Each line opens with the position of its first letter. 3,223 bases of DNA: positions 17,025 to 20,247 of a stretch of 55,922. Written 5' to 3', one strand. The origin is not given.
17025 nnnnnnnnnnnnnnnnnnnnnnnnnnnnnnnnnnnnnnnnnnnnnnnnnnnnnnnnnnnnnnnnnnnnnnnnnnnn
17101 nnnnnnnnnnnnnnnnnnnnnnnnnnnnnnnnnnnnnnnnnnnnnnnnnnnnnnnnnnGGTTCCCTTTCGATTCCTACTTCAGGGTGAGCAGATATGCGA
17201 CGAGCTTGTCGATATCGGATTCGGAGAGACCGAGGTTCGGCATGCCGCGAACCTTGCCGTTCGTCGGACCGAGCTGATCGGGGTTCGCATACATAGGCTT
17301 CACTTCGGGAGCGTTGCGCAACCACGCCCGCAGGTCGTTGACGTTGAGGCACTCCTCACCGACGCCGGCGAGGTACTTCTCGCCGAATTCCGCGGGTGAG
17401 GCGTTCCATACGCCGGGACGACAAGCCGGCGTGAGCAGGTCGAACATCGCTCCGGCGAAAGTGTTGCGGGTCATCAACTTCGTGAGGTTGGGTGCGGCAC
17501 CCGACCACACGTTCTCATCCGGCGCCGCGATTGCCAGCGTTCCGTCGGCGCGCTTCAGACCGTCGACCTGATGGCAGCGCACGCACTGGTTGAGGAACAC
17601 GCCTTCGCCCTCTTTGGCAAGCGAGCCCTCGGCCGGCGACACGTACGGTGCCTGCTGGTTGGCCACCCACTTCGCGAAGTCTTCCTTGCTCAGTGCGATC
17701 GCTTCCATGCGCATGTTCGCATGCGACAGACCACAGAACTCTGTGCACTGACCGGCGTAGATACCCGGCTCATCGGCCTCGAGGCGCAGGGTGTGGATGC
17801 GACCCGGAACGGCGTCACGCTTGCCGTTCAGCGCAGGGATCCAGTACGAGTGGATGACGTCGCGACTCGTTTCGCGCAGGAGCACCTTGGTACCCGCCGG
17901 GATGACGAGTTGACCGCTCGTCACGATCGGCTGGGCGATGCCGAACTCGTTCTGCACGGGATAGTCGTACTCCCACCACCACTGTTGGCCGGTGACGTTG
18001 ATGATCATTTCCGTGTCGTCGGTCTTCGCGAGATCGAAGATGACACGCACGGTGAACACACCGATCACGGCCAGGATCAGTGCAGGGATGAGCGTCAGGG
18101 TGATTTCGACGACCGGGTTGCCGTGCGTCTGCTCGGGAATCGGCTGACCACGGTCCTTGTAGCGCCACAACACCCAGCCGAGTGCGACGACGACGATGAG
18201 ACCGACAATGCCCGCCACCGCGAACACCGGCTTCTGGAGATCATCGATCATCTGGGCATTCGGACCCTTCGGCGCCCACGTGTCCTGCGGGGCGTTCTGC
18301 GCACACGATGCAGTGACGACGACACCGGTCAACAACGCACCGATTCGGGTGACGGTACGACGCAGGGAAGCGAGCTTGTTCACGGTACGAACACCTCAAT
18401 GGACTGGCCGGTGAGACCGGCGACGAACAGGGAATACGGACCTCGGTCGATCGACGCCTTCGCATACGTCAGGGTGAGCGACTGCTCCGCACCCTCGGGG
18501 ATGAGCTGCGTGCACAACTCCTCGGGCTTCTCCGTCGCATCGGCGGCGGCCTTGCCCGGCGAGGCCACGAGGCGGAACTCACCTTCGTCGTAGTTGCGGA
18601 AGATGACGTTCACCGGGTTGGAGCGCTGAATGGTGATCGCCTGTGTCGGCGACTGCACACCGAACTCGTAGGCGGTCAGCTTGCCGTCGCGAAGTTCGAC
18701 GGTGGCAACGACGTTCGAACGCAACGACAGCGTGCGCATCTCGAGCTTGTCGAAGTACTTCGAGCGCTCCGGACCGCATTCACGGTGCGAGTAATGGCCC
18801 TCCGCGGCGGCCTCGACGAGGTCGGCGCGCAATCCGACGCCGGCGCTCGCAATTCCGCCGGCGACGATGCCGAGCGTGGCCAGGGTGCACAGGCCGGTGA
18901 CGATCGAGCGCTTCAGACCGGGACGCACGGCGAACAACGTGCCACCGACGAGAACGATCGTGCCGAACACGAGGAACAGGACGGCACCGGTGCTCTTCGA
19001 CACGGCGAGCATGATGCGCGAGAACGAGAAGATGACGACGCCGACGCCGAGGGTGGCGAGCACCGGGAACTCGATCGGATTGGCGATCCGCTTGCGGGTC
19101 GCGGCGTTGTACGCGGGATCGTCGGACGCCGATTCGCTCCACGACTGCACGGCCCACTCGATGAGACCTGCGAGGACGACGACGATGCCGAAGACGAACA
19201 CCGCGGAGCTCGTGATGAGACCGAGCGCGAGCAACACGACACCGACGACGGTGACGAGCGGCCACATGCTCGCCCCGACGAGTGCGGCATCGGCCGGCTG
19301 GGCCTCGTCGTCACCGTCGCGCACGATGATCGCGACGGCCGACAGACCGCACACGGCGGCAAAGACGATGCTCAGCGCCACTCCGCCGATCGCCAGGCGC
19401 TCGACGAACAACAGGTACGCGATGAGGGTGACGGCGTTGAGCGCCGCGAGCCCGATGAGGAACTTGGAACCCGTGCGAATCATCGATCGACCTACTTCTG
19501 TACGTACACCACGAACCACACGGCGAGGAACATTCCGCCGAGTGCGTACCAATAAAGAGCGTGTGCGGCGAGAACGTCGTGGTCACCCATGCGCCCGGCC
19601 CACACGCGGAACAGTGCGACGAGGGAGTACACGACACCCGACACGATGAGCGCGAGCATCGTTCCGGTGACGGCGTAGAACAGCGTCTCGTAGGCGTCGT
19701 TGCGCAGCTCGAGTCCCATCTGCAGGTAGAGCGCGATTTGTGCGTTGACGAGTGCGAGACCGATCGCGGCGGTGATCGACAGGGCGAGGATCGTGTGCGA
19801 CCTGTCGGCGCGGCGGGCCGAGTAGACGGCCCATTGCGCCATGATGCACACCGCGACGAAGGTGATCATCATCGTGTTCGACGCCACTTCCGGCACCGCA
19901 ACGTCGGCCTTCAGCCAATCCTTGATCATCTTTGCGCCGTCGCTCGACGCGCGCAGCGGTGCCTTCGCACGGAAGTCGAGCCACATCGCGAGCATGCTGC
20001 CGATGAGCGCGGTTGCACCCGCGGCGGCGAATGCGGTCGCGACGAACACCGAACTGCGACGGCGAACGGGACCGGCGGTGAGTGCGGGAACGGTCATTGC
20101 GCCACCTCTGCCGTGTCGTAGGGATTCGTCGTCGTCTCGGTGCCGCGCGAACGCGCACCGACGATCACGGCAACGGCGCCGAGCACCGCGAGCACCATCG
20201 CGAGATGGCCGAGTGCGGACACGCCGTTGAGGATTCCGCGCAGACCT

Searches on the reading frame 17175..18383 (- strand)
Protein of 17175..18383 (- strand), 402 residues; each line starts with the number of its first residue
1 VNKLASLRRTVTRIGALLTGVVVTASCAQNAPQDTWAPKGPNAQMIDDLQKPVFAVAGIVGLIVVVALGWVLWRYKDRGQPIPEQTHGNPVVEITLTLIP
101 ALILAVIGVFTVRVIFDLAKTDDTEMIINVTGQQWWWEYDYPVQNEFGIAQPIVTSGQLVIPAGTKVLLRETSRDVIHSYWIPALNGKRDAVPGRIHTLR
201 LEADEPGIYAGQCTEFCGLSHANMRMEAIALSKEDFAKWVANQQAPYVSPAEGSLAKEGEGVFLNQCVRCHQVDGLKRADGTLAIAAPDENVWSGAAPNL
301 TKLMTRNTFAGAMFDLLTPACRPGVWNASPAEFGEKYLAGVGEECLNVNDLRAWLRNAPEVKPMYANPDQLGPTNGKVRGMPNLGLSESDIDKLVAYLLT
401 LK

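Call 4: search_protein_families(library=pfam, proteins=[window:17175-18383:-], max_evalue=0.1)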
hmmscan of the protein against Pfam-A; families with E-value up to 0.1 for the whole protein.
window:17175-18383:- (402 aa): 4 families
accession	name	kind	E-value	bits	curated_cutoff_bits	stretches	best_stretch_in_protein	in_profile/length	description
PF00116.26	COX2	-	3e-22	79.2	22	1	126-225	1-114/120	Cytochrome C oxidase subunit II, periplasmic domain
PF02790.20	COX2_TM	-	1.4e-09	38.5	22.8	1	41-113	14-87/88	Cytochrome C oxidase subunit II, transmembrane domain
PF00034.26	Cytochrom_C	-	1.8e-08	36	21.3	1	256-308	1-38/90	Cytochrome c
PF13442.11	Cytochrome_CBB3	-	1.1e-05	26.1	27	1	256-277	3-24/68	Cytochrome C oxidase, cbb3-type, subunit III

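Call 5: search_protein_families(library=ncbifam, proteins=[window:17175-18383:-], max_evalue=0.1)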
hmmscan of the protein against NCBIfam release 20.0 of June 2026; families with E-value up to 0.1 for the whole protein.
window:17175-18383:- (402 aa): 10 families
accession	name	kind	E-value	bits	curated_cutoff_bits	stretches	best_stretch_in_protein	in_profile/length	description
TIGR02866.1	CoxB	equivalog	1.6e-56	191.1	147.7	1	40-240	3-201/202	cytochrome c oxidase subunit II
NF050117.1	aa3_CtaC_Actin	exception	1.6e-45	155.3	250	1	15-240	5-242/244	aa3-type cytochrome oxidase subunit II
TIGR01432.1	QOXA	equivalog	5.3e-30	104.4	240.95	1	16-242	2-225/227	cytochrome aa3 quinol oxidase subunit II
TIGR01433.1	CyoA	equivalog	4.3e-21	75.4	266.2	1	58-242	40-224/226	ubiquinol oxidase subunit II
NF007816.0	PRK10525.1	equivalog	8.3e-20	71.1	511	1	61-244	58-239/318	cytochrome o ubiquinol oxidase subunit II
TIGR04246.1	nitrous_NosZ_Gp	equivalog_domain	2.9e-07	29.1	625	1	170-225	516-571/578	Sec-dependent nitrous-oxide reductase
TIGR04485.1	thiosulf_SoxX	equivalog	0.0023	18.6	61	0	339-401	26-78/78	sulfur oxidation c-type cytochrome SoxX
TIGR04244.1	nitrous_NosZ_RR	equivalog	0.014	14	625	1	171-227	567-623/627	TAT-dependent nitrous-oxide reductase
TIGR00782.1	ccoP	equivalog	0.021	14.1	179.95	1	227-276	173-223/285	cytochrome-c oxidase, cbb3-type subunit III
NF033218.1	anchor_AmaP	equivalog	0.042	13.6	55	0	14-80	11-77/166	alkaline shock response membrane anchor protein AmaP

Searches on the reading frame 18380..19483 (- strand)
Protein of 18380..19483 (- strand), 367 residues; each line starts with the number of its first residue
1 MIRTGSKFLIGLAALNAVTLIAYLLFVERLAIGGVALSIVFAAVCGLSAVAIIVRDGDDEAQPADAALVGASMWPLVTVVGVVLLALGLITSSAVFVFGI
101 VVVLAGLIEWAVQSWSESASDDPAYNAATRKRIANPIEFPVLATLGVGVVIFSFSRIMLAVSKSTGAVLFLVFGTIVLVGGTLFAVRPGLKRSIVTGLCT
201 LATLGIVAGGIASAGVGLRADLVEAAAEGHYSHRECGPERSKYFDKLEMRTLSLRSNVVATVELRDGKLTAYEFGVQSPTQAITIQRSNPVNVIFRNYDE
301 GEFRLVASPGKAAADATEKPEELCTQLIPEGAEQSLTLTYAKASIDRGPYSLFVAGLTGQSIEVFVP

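Call 4: search_protein_families(library=pfam, proteins=[window:18380-19483:-], max_evalue=0.1)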
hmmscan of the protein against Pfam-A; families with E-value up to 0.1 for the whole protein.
window:18380-19483:- (367 aa): 1 family
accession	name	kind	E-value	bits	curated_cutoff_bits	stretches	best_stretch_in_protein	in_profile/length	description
PF11239.13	DUF3040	-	0.051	14.3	24.7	1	76-107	50-82/84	Protein of unknown function (DUF3040)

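Call 5: search_protein_families(library=ncbifam, proteins=[window:18380-19483:-], max_evalue=0.1)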
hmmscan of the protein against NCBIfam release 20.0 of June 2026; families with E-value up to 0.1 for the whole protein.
window:18380-19483:- (367 aa): 2 families
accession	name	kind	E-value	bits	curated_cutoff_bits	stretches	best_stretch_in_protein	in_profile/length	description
NF058603.1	SCO2097_fam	equivalog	0.0037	17.6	110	1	76-128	47-99/129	SCO2097 family morphological protein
NF033493.0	MetS_like_NSS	subfamily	0.036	13.8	25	1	164-187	2-25/30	MetS family NSS transporter small subunit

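Call 18: find_homologous_proteins(query=window:18380-19483:-, max_evalue=0.001)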
Query window:18380-19483:- (367 aa): 407 proteins with E <= 0.001 among 8000 candidates; the best 120 are listed.
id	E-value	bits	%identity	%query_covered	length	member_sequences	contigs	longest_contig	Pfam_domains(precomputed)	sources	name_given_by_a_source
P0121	2.1e-224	762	98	100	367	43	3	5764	-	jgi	-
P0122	4.1e-207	705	89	100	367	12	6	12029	-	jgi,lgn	jgi:hypothetical protein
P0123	1.0e-189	648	83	100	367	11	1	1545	-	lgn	-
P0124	1.8e-139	483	62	100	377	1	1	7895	-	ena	-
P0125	3.8e-139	482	61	100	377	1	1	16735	-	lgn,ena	-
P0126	5.5e-139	481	62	100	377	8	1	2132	-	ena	-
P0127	1.0e-138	480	62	100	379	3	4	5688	-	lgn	-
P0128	2.9e-138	479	62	100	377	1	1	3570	-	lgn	-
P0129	5.5e-138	478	62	100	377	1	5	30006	-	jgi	jgi:hypothetical protein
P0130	1.3e-137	477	61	100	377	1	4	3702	-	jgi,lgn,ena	jgi:hypothetical protein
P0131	1.5e-137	477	61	100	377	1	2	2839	-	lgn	-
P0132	1.5e-137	476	61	100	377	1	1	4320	-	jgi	jgi:hypothetical protein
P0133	1.5e-137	476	60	100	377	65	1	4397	-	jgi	jgi:hypothetical protein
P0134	1.7e-137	476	61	100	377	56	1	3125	-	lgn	-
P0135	1.7e-137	476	61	100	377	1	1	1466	-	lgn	-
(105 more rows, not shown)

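Call 26: predict_structure(alignment_id=A3)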
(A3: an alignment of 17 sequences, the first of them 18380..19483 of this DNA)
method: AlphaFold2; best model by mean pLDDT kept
length: 367 residues; sequences in the alignment: 17
mean_pLDDT: 50.8   pTM: 0.33
mean pLDDT of the five models: 50.8, 50.2, 48.2, 46.6, 45.1
residues with pLDDT >= 90: 0; 70-90: 72; 50-70: 47; < 50: 248
segments of 3 or more residues with pLDDT < 50: 1-99, 109-120, 125-127, 129-148, 150-171, 181-255, 312-318, 342-346
pLDDT, mean of each block of 10 residues (from residue 1): 34 43 40 39 44 38 36 40 45 46 50 45 48 41 47 46 44 51 42 41 38 33 36 35 35 55 86 81 71 83 76 48 68 73 52 79 75
secondary structure, 60 per line:
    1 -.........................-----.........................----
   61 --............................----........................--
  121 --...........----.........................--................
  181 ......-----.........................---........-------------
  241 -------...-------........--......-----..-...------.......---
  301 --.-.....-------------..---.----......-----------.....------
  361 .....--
elements in order: H2-26 H32-56 H63-90 H95-118 H123-133 H138-162 H165-186 H192-216 H220-227 E258-265 E268-273 E282-284 E291-297 E305-309 E333-338 E350-354 E361-365
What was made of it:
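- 18383..18718 (-): X residues 256-367: a cupredoxin-fold domain without copper ligands. Cys236 and Cys324 are conserved in the cupredoxin-bearing forms and may form a disulfide. AlphaFold pLDDT is 70-86 in this domain only (call 26).
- The AlphaFold model of X is poor in the membrane part (pLDDT below 50, call 26).
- Tried and rejected: AlphaFold model of full-length X. The membrane part was unreliable (pLDDT below 50, call 26), so no conclusions were drawn from it.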

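Call 29: fold_search(model_id=the predicted structure, library=pdb)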
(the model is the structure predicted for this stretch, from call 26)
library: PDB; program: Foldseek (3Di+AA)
matches with E <= 10: 847; with E <= 0.001: 2
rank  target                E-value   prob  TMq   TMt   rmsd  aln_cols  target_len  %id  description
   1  7wgu_B                5.2e-04  1.00  0.21  0.22   3.6       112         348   16  Crystal structure of metal-binding protein EfeO from Escherichia coli (released 2022-12-14)
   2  7wgu_A                5.8e-04  1.00  0.21  0.22   3.5       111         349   16  Crystal structure of metal-binding protein EfeO from Escherichia coli (released 2022-12-14)
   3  2xv2                  2.8e-03  1.00  0.22  0.59   6.1       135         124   15  Pseudomonas aeruginosa Azurin with mutated metal-binding loop sequence (CAAHAAM), chemically reduced, pH4.2 (released 2010-12-29)
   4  6kol                  3.0e-03  1.00  0.22  0.59   4.8       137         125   12  Crystal structure of auracyanin from photosynthetic bacterium Roseiflexus castenholzii (released 2020-01-29)
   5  7pu0_A                3.3e-03  1.00  0.21  0.26   8.3       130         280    8  Crystal Structure of Two-Domain Laccase mutant H165A/M199G from Streptomyces griseoflavus (released 2022-01-19)
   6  6rh9_C                3.5e-03  1.00  0.21  0.27   8.2       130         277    8  Crystal Structure of Two-Domain Laccase mutant I170F from Streptomyces griseoflavus (released 2019-07-17)
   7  5o3k_A                3.7e-03  1.00  0.21  0.27   8.2       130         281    8  Crystal Structure of mutant M54L/M64L/M96L of Two-Domain Laccase from Streptomyces griseoflavus with 1 mM copper sulfa (released 2018-03-28)
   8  7pu0_B                3.7e-03  1.00  0.21  0.26   8.7       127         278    9  Crystal Structure of Two-Domain Laccase mutant H165A/M199G from Streptomyces griseoflavus (released 2022-01-19)
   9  4uah_C                4.1e-03  1.00  0.21  0.27   8.4       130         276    8  Structure of the Ssl1 laccase mutant H99N with depleted type-2 copper ion (released 2015-08-26)
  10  2idq                  4.3e-03  1.00  0.20  0.62   3.5       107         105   15  Structure of M98A mutant of amicyanin, Cu(II) (released 2007-03-13)
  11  4hcf_B                4.5e-03  1.00  0.20  0.63   4.3       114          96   18  Crystal Structure of Uncharacterized Cupredoxin-like Domain Protein Cupredoxin_1 with Copper Bound from Bacillus anthr (released 2012-10-17)
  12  6rh9_G                4.8e-03  1.00  0.21  0.27   8.3       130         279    8  Crystal Structure of Two-Domain Laccase mutant I170F from Streptomyces griseoflavus (released 2019-07-17)
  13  4p5r                  5.0e-03  1.00  0.20  0.58   5.1       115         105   16  Structure of oxidized W45Y mutant of amicyanin (released 2014-04-23)
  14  2yev_B                5.3e-03  1.00  0.24  0.27  13.8       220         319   15  Structure of caa3-type cytochrome oxidase (released 2012-05-23)
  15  4uan_A                5.6e-03  1.00  0.21  0.27   8.4       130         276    8  Structure of the Ssl1 laccase mutant H99Q with depleted type-2 copper ion (released 2015-08-26)
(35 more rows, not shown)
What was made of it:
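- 18383..18718 (-): All top Foldseek hits are cupredoxins, with E-values from 5e-4 to 1e-2 (call 29).
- On Oxidase subunit II (COX2, CuA cupredoxin): All top Foldseek hits are cupredoxins but with weak E-values (5e-4 to 1e-2). caa3 subunit II 2yev_B ranks 14th (calls 26, 29).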

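Call 43: search_solved_structures(query=A3, max_evalue=1)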
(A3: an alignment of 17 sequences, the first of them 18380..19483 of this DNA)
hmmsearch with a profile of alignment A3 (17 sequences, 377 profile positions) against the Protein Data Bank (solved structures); distinct sequences matched with E-value up to 1: 2.
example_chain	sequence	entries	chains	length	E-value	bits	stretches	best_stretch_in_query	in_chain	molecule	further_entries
7cad_B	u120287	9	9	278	0.26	13.1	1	81-169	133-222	ABC transporter, permease protein SugB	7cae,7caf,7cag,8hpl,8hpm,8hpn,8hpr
2zxe_G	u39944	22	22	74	0.81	11.5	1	84-109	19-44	Phospholemman-like protein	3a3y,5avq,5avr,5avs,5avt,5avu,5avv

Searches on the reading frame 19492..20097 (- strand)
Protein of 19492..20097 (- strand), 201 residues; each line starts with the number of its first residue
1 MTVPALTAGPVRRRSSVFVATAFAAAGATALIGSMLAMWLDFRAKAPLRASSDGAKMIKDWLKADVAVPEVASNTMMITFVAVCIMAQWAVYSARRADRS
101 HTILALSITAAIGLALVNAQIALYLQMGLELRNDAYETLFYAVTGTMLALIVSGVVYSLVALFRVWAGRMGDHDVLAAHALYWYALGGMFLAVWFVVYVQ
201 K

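Call 4: search_protein_families(library=pfam, proteins=[window:19492-20097:-], max_evalue=0.1)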
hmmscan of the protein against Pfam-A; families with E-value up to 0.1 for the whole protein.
window:19492-20097:- (201 aa): 3 families
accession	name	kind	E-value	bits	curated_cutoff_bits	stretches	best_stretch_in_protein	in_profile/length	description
PF00510.24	COX3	-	2.1e-06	28.2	23.8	1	80-199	134-255/258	Cytochrome c oxidase subunit III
PF20479.3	TMEM128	-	0.00032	21.6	23.9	2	105-166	37-102/124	TMEM128 protein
PF07178.16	TraL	-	0.039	14.7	24.4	1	139-185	25-71/90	TraL protein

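Call 5: search_protein_families(library=ncbifam, proteins=[window:19492-20097:-], max_evalue=0.1)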
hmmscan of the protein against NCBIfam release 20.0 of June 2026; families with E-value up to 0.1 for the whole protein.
window:19492-20097:- (201 aa): 1 family
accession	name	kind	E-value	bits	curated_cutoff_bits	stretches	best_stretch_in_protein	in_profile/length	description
NF050119.1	aa3_CtaE_Actin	exception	1.2e-10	42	190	1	16-199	10-188/190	aa3-type cytochrome oxidase subunit III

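Call 67: search_solved_structures(query=window:19492-20097:-, max_evalue=1)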
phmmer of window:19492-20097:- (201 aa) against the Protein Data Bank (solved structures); distinct sequences matched with E-value up to 1: 25.
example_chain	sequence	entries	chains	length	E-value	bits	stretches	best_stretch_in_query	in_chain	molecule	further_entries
8zo8_C3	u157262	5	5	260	1.4e-06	31.7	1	81-196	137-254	Cytochrome c oxidase subunit 3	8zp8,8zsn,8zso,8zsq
8ugh_4C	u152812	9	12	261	1.4e-06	31.7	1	81-196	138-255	Cytochrome c oxidase subunit 3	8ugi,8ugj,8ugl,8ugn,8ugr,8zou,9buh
1occ_C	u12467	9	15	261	8.7e-06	29.1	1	81-196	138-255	CYTOCHROME C OXIDASE | Cytochrome c oxidase subunit 3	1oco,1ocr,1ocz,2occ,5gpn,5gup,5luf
9w2z_C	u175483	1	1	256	9.5e-06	29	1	81-196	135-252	Cytochrome c oxidase subunit 3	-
8d4t_P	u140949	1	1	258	9.6e-06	29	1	81-196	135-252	Cytochrome c oxidase subunit 3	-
5b1b_C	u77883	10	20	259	9.7e-06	29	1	81-196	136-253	Cytochrome c oxidase subunit 3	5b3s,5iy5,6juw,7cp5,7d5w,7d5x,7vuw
5xdx_C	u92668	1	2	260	9.8e-06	28.9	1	81-196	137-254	Cytochrome c oxidase subunit 3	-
1v54_C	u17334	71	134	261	9.9e-06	28.9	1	81-196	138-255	Cytochrome c oxidase polypeptide III | Cytochrome c oxidase subunit 3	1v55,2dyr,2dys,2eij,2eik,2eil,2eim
9fks_i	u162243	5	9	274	5.6e-05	26.5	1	74-199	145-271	cytochrome-c oxidase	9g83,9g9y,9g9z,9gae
1qle_C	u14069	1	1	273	0.00012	25.4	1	74-199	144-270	CYTOCHROME C OXIDASE POLYPEPTIDE III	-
7ate_C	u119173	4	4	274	0.00012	25.4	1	74-199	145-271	Cytochrome c oxidase subunit 3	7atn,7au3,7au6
5j4z_BC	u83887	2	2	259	0.00013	25.3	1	81-198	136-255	Cytochrome c oxidase subunit 3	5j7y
7o37_c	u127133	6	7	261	0.00022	24.6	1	81-196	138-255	Cytochrome c oxidase subunit 3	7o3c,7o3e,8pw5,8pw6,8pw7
7q21_E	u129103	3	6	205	0.0038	20.5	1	77-198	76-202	Cytochrome c oxidase subunit 3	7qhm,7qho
5z62_C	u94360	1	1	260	0.0043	20.3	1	81-196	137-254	Cytochrome c oxidase subunit 3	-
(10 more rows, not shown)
